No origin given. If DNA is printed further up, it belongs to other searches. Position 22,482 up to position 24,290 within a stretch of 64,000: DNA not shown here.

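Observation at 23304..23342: Histidine-kinase H-box with Glu replacing the phospho-accepting His and no His anywhere in the DHp helices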

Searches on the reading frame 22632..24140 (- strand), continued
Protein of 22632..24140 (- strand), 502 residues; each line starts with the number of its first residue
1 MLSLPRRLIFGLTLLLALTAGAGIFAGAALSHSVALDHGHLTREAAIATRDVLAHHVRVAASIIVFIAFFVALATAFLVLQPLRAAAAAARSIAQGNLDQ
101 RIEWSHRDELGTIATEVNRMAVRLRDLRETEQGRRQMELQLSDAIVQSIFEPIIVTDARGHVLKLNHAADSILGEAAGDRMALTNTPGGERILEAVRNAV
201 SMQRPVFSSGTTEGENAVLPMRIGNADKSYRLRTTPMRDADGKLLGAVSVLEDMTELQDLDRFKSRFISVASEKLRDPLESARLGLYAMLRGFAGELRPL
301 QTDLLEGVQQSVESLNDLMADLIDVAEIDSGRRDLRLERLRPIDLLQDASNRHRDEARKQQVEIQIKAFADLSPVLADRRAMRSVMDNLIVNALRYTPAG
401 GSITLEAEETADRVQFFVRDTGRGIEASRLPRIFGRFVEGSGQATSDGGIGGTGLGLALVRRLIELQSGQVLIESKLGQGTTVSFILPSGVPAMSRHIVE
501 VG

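Call 20: search_solved_structures(query=window:22632-24140:-, show_alignments=3, max_evalue=1e-10)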
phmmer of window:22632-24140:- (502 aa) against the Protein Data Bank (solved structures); distinct sequences matched with E-value up to 1e-10: 30.
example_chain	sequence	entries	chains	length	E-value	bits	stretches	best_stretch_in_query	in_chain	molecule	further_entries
4q20_A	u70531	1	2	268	4.1e-29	105.2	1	254-489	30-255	Sensor protein DivL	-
4i5s_A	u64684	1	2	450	1.7e-26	96.5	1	60-488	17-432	Putative histidine kinase CovS; VicK-like protein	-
7z8n_A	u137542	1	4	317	2.9e-24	89.2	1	256-482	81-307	Histidine kinase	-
8u4x_A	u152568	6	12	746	5.2e-24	88.4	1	256-488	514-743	histidine kinase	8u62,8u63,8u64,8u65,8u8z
4u7n_A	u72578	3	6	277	7.2e-22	81.3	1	250-488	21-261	Histidine protein kinase sensor protein | Histidine kinase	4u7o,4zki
5c93_A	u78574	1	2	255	2e-21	79.8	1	253-488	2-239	Histidine kinase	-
6paj_A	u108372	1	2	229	4.2e-21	78.8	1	260-488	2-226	Sensor protein SrrB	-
4jas_A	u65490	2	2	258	5.7e-20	75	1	252-485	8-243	Histidine kinase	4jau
5uht_A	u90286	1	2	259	3.8e-19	72.3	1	251-485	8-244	Sensor histidine kinase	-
2c2a_A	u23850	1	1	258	4.1e-19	72.2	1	252-485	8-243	SENSOR HISTIDINE KINASE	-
3dge_A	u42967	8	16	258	4.2e-19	72.2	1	252-485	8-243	Sensor protein | Histidine kinase | Sensor histidine kinase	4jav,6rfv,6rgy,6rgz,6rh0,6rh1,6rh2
6qrj_A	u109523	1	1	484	4.4e-19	72.1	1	270-491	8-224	Hybrid kinase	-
6azr_A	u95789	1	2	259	5.3e-19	71.9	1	251-485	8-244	Sensor histidine kinase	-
6rh7_A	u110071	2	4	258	5.7e-19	71.7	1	252-485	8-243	Sensor histidine kinase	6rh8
3sl2_A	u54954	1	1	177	2e-17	66.7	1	366-488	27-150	Sensor histidine kinase yycG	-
6lgq_C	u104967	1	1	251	1.4e-11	47.4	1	260-488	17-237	Histidine kinase KdpD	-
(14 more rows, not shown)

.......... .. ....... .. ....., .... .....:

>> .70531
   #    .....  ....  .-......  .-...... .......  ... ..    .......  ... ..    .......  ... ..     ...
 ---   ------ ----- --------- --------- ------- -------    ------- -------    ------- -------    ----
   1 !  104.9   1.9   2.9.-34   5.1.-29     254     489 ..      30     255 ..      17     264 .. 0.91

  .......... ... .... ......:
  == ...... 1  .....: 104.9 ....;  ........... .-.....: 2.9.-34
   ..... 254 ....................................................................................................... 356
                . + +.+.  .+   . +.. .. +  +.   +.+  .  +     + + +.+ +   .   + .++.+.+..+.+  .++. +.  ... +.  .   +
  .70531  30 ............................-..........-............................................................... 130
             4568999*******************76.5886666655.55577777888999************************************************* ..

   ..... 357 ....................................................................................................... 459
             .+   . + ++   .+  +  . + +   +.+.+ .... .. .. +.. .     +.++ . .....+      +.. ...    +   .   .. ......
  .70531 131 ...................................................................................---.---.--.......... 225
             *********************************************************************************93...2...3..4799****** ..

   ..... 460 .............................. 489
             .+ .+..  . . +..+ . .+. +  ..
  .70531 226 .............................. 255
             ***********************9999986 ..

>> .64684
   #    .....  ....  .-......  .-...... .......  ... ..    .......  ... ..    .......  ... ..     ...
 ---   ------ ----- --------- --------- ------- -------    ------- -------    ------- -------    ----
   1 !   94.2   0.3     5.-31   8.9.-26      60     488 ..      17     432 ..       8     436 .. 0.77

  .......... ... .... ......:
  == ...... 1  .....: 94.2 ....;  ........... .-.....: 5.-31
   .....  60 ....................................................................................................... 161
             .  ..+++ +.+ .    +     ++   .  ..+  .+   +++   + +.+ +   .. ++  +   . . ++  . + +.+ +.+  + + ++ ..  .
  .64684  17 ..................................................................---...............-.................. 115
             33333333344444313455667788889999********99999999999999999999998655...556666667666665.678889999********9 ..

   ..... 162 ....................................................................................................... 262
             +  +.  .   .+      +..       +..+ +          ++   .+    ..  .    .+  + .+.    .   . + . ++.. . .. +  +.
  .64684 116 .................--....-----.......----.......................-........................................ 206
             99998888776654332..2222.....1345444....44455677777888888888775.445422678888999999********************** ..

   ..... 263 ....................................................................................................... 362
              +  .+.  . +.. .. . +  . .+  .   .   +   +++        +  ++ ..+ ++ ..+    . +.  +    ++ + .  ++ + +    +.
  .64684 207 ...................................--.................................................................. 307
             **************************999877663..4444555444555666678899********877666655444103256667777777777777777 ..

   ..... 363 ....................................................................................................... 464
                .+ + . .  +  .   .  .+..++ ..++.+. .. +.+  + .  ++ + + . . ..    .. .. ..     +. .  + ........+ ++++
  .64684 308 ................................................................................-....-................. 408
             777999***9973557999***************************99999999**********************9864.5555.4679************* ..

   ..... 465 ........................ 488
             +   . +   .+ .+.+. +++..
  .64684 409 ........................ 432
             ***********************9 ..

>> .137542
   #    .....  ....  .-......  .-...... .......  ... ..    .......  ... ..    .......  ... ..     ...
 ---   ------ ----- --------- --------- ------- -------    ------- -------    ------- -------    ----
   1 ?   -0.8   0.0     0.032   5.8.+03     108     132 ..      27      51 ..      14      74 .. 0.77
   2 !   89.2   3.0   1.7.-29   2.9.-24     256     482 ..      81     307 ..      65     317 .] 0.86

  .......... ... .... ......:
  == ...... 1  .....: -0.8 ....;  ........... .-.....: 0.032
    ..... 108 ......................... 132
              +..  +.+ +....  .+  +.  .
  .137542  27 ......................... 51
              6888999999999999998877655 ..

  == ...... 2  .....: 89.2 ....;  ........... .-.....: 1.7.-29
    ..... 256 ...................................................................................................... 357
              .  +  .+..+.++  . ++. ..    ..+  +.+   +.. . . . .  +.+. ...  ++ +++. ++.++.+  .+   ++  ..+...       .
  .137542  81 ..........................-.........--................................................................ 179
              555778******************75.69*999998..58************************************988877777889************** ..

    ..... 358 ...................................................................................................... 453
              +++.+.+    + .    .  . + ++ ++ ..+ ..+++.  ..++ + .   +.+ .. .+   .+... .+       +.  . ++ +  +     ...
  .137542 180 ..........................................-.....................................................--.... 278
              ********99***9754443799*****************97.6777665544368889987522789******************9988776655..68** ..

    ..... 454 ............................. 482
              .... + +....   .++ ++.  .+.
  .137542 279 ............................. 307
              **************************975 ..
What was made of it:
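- On DivL orthologue: The alignment in call 20 shows Y-E in DivL against E-K here.
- Closest known: DivL of Caulobacter crescentus. Same: It is the best PDB sequence hit (E 4e-29, call 20).
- Closest known: RetS of Pseudomonas aeruginosa. Same: It is among the PDB hits (E about 4e-13, call 20).
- Checked: This puts E273 on DivL's Tyr and on VicK's His (call 20).
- The best solved relative by sequence is DivL, and RetS is also among the hits (call 20).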

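Call 27: find_related_loci(query=A1, collection=genome_contigs, flank=6000)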
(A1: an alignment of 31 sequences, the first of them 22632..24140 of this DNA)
Query A1 (502 aa) in genome_contigs; peptide patterns used: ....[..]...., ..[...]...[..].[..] (x = any residue, [..] = any of these).
534 stretches matched a pattern; 457 encode a relative of the query (tblastn E <= 1e-3); the best 80 are kept; 80 distinct loci.
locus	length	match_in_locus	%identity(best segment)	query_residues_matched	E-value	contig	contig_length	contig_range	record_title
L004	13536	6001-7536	92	1-502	0e+0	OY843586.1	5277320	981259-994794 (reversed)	MAG: Acidobacteriaceae bacterium isolate 6f8c9a11-1c30-45b4-a4a5-28695f68a2e2 genome assembly, chromosome: 1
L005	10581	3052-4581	92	1-502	0e+0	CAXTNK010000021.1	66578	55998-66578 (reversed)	MAG TPA_asm: uncultured Acidobacteriaceae bacterium isolate public_SRR14722188_metawrap_bin.2 genome assembly, contig: p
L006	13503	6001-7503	89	1-502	0e+0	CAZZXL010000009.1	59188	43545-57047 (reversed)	MAG: uncultured Acetobacteraceae bacterium isolate Brown_X.bin.1 genome assembly, contig: NODE_28_length_59188_cov_6.844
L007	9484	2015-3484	74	1-502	0e+0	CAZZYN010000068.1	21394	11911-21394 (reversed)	MAG: uncultured Acetobacteraceae bacterium isolate Brown_N.bin.1 genome assembly, contig: NODE_377_length_21394_cov_6.75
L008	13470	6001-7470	74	1-502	0e+0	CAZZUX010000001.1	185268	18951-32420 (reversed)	MAG: uncultured Ktedonobacteraceae bacterium isolate Green_M.bin.1 genome assembly, contig: NODE_1_length_185268_cov_8.6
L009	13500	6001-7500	63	1-502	0e+0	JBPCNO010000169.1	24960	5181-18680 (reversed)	MAG: Acidobacteriaceae bacterium isolate TH_ant_mag_132 S1Ck127_4521303_flag_1_multi_8.0000_len_24960, whole genome shot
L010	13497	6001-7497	63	2-502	0e+0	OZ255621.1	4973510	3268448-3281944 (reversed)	MAG: Acidobacteriaceae bacterium isolate 0b03a970-8fdc-4561-97be-c875a525e4fd genome assembly, chromosome: 1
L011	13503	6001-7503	63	1-502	0e+0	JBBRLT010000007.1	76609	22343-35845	MAG: Terriglobales bacterium isolate La1_maxbin2.080 LA1C_X2.080_k141_1989744L_76609_cov_17.7242, whole genome shotgun s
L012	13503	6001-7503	60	1-502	0e+0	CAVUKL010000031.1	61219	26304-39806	MAG: uncultured Acidobacteriaceae bacterium isolate MFD01716.bin.2.19 genome assembly, contig: contig_37367, whole genom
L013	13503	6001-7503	60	1-502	0e+0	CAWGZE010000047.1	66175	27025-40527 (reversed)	MAG: uncultured Acidobacteriaceae bacterium isolate MFD01716.bin.2.16 genome assembly, contig: contig_87970, whole genom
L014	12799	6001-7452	61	2-502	0e+0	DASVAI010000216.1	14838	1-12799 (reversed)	MAG TPA_asm: Acidobacteriaceae bacterium isolate SMAG_U1947 k141_68317, whole genome shotgun sequence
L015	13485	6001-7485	61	2-502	0e+0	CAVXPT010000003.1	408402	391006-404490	MAG: uncultured Acidobacteriaceae bacterium isolate MFD04580.bin.1.17 genome assembly, contig: contig_25572, whole genom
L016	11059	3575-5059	61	2-502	0e+0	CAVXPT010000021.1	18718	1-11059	MAG: uncultured Acidobacteriaceae bacterium isolate MFD04580.bin.1.17 genome assembly, contig: contig_94241, whole genom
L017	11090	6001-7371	64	47-502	0e+0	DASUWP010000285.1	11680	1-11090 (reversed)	MAG TPA_asm: Acidobacteriaceae bacterium isolate SMAG_U1846 k141_84335, whole genome shotgun sequence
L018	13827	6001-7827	65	1-502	0e+0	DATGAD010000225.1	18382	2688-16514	MAG TPA_asm: Alloacidobacterium sp. isolate SMAG_U9586 k141_564355, whole genome shotgun sequence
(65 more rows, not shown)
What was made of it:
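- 457 species-level genomes encode a relative (call 27).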

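Call 29: search_protein_representatives(protein=window:22632-24140:-)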
Query: 502 residues. Proteins with E-value up to 0.001 (for the whole library): 1135061; up to 1e-10: 636892; up to 1e-30: 10901. The best 150 are listed.
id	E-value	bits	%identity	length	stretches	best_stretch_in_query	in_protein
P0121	7.6e-153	526.2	55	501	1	1-502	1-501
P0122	5.0e-140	484.0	57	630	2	62-502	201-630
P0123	2.2e-122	425.8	62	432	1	1-342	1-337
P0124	8.4e-113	394.2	48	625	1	37-489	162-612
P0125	1.2e-110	387.1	66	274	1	221-502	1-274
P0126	3.5e-98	346.1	43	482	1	57-488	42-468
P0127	7.0e-97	341.8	66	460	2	66-310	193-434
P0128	1.0e-93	331.3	61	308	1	59-329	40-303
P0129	3.8e-90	319.6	46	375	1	120-489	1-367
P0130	2.3e-86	307.1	66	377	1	221-434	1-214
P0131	3.3e-86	306.6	66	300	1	53-278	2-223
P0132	7.6e-86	305.4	31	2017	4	254-494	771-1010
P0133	6.1e-81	289.2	40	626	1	57-495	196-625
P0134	1.7e-78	281.2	44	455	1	51-409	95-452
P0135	1.4e-76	274.9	39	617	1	58-487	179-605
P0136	3.2e-76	273.7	38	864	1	45-488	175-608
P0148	2.6e-67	244.3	48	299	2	259-490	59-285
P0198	2.8e-55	204.7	44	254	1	243-496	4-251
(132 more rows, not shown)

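Call 31: find_encoding_contigs(protein=P0124, flank=8000, max_places=2)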
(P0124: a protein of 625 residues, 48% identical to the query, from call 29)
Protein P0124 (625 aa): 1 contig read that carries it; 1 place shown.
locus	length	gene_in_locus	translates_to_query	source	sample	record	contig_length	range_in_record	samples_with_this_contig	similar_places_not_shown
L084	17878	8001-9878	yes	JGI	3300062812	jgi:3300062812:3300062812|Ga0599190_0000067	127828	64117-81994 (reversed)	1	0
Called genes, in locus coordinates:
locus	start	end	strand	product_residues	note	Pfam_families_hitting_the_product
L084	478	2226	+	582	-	PF07642:BBP2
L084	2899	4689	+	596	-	PF03814:KdpA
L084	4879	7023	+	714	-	PF00122:E1-E2_ATPase, PF00702:Hydrolase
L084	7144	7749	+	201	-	PF02669:KdpC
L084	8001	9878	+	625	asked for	PF00672:HAMP, PF00989:PAS, PF08448:PAS_4, PF13426:PAS_9 (weak), PF00512:HisKA, PF13581:HATPase_c_2 (weak), PF02518:HATPase_c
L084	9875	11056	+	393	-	PF02702:KdpD, PF00582:Usp (weak)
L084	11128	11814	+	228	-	PF13828:DUF4190, PF10502:Peptidase_S26, PF00717:Peptidase_S24 (weak)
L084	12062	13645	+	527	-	PF13493:DUF4118, PF13185:GAF_2 (weak), PF00512:HisKA, PF13581:HATPase_c_2 (faint), PF02518:HATPase_c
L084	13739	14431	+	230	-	PF00072:Response_reg, PF00486:Trans_reg_C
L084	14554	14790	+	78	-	-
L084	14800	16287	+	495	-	PF01381:HTH_3, PF12844:HTH_19, PF13443:HTH_26 (weak), PF13560:HTH_31, PF06114:Peptidase_M78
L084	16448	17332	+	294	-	PF13485:Peptidase_MA_2, PF07607:DUF1570 (weak)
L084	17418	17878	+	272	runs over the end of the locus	PF13414:TPR_11 (faint), PF13432:TPR_16 (faint), PF14559:TPR_19 (weak)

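Call 32: find_encoding_contigs(protein=P0126, flank=8000, max_places=2)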
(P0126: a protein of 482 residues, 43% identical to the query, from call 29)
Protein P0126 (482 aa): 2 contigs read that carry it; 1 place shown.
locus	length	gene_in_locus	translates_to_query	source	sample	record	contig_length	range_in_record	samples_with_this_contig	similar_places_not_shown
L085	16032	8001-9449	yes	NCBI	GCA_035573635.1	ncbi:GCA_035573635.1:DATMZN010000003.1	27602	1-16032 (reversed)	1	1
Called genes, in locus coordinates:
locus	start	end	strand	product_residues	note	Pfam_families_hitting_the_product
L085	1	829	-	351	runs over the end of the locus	PF00165:HTH_AraC (faint), PF12833:HTH_18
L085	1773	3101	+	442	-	PF07642:BBP2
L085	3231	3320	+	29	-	PF09604:Potass_KdpF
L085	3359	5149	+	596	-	PF03814:KdpA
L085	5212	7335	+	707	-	PF00122:E1-E2_ATPase, PF00702:Hydrolase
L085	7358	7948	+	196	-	PF02669:KdpC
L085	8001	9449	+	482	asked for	PF00672:HAMP, PF00989:PAS, PF08448:PAS_4, PF13188:PAS_8 (weak), PF00512:HisKA, PF13581:HATPase_c_2 (weak), PF02518:HATPase_c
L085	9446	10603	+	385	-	PF02702:KdpD, PF00582:Usp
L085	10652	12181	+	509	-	PF13493:DUF4118, PF01590:GAF (faint), PF13492:GAF_3 (faint), PF00512:HisKA, PF02518:HATPase_c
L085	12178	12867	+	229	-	PF00072:Response_reg, PF00486:Trans_reg_C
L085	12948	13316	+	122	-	PF00903:Glyoxalase, PF13669:Glyoxalase_4 (faint), PF18029:Glyoxalase_6 (faint), PF22677:Ble-like_N (faint)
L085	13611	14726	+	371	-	PF14659:Phage_int_SAM_3, PF00589:Phage_integrase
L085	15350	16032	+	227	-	PF01656:CbiA, PF02374:ArsA_ATPase (weak), PF06564:CBP_BcsQ (weak), PF09140:MipZ (faint), PF10609:ParA (weak), PF13614:AAA_31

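Call 34: predict_structure(alignment_id=A1)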
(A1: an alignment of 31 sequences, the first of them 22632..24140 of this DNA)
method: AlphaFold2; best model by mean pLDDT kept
length: 502 residues; sequences in the alignment: 31
mean_pLDDT: 63.0   pTM: 0.39
mean pLDDT of the five models: 63.0, 62.8, 61.7, 57.2, 56.2
residues with pLDDT >= 90: 17; 70-90: 179; 50-70: 172; < 50: 134
segments of 3 or more residues with pLDDT < 50: 92-94, 96-131, 133-149, 204-220, 256-275, 435-454, 493-502
pLDDT, mean of each block of 10 residues (from residue 1): 61 77 70 55 57 68 75 71 60 47 42 42 41 46 42 72 72 61 63 69 48 37 58 70 72 55 45 49 51 55 59 60 63 74 90 86 87 85 86 81 89 86 64 38 31 56 80 77 83 48 41
secondary structure, 60 per line:
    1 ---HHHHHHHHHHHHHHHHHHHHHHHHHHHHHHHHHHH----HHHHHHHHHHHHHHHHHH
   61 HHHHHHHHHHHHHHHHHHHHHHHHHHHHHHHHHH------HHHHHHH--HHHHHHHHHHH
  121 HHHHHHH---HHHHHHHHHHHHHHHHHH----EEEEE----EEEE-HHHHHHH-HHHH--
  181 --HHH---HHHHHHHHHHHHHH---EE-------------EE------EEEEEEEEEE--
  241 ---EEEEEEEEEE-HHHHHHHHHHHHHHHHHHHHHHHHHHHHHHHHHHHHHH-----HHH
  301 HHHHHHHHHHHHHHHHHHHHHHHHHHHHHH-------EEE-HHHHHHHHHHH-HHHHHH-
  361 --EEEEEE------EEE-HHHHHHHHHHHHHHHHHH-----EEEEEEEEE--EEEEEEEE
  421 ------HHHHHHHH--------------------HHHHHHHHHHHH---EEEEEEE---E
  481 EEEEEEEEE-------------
elements in order: H4-38 H43-94 H101-107 H110-127 H131-148 E153-157 E162-165 H167-173 H175-178 H189-202 E229-238 E244-253 H255-292 H298-330 E338-340 H342-352 H354-359 E363-368 E375-377 H379-396 E402-410 E413-420 H427-434 H455-466 E470-476 E480-489
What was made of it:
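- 24051..24119 (-): Predicted TM helix 1 (about residues 8-30). Modelled as helix in AF2 (call 34).
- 23148..23351 (-): DHp (HisKA) domain, residues 264-331: two helices containing no His. AF2 helices 255-292 and 298-330 (call 34).
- Checked: Both DHp helices (about 255-330, call 34) are therefore His-free.
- No multimer prediction could be run, and the monomer AF2 model is poor (pLDDT 63, call 34).
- Tried and rejected: AF2 monomer model (call 34): mean pLDDT 63, with the DHp below 60.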
